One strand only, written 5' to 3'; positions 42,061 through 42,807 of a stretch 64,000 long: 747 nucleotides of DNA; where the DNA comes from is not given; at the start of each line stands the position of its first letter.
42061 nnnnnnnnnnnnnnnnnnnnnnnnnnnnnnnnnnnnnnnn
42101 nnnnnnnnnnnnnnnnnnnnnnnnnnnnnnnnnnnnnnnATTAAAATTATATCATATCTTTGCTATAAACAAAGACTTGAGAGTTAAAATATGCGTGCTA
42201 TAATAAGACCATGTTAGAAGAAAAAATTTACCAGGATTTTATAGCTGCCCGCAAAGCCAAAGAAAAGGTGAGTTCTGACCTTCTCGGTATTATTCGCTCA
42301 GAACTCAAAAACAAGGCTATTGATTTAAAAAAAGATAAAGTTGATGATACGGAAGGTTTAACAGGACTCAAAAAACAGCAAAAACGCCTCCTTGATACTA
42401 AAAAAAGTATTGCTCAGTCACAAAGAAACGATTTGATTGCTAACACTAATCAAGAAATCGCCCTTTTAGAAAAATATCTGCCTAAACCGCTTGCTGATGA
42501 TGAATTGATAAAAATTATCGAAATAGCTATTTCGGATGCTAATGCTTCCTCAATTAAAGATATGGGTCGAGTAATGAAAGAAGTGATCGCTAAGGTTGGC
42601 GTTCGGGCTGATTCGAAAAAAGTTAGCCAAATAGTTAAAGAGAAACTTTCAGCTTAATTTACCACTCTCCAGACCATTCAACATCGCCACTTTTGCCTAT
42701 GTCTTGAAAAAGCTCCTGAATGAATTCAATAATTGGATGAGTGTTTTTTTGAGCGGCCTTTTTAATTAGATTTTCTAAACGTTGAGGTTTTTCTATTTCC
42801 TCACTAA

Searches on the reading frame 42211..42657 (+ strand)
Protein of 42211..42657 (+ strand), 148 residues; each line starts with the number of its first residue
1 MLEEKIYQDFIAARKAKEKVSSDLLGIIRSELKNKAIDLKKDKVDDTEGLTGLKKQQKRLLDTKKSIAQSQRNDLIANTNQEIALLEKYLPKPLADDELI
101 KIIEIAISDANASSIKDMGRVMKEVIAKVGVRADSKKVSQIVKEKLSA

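Call 63: search_protein_families(library=pfam, proteins=[window:42211-42657:+], max_evalue=0.001)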
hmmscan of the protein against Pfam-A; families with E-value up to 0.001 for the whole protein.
window:42211-42657:+ (148 aa): 1 family
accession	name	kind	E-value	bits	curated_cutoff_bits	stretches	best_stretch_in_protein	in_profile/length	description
PF09424.15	YqeY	-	1.1e-31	110.3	27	1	4-146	2-143/143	Yqey-like protein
